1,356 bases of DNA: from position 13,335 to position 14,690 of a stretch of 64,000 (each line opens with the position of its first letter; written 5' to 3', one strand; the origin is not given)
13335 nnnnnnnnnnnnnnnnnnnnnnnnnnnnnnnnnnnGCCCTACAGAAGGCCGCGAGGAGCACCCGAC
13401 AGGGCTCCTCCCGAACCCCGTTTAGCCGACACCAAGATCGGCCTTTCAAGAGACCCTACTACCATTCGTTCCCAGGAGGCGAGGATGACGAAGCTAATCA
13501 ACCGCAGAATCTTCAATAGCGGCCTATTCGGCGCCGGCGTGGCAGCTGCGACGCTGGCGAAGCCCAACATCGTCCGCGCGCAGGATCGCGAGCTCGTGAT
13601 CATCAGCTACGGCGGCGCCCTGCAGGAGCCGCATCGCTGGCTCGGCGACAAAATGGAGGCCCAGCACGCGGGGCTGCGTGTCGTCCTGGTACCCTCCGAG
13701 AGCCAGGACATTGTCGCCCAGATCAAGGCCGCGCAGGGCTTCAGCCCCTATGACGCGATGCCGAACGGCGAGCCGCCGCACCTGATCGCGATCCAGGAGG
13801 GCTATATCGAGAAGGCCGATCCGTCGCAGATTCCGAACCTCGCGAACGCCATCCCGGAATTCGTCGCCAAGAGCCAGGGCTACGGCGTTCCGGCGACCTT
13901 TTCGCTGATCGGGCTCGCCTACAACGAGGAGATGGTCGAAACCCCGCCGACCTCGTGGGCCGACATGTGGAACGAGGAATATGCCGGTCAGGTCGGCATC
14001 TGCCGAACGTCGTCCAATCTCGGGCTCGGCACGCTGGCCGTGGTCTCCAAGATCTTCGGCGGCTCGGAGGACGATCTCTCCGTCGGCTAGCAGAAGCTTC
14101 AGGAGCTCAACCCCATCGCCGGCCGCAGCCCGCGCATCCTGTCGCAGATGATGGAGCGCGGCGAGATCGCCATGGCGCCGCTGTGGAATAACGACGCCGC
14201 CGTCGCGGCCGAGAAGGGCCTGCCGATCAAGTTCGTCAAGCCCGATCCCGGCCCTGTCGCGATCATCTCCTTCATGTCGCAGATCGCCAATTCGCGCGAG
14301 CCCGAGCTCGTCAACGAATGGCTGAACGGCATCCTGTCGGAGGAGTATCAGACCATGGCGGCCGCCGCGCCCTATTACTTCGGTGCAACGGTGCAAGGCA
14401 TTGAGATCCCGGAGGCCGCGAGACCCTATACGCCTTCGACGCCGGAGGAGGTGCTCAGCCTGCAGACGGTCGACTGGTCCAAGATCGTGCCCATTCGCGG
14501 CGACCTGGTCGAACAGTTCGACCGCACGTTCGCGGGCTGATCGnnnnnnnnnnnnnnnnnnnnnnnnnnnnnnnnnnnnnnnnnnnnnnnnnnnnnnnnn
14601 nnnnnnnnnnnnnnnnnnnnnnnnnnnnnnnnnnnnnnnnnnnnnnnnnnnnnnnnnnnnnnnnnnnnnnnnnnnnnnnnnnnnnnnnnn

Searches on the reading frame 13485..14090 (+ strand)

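Call 8: search_protein_families(library=pfam, proteins=[window:13485-14090:+], max_evalue=0.0001)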
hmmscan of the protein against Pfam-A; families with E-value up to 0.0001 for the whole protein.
window:13485-14090:+ (201 aa): 2 families
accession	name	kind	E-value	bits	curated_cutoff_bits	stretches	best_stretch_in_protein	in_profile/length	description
PF13416.11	SBP_bac_8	-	8.8e-13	49.1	27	1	54-182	3-138/279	Bacterial extracellular solute-binding protein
PF13343.11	SBP_bac_6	-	9.1e-13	48.7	24.6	1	102-178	24-104/245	Bacterial extracellular solute-binding protein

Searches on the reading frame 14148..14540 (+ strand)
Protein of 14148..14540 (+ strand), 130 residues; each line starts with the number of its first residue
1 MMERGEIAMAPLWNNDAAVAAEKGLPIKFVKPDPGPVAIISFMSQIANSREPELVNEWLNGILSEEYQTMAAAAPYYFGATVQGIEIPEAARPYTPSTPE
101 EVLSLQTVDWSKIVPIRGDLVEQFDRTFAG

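Call 8: search_protein_families(library=pfam, proteins=[window:14148-14540:+], max_evalue=0.0001)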
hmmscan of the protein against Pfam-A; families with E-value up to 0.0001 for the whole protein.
window:14148-14540:+ (130 aa): 2 families
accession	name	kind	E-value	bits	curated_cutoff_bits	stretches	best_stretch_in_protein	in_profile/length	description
PF13343.11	SBP_bac_6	-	5.2e-05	23.3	24.6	1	3-80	146-219/245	Bacterial extracellular solute-binding protein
PF01547.30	SBP_bac_1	-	6.7e-05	23.5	26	1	2-68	225-306/307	Bacterial extracellular solute-binding protein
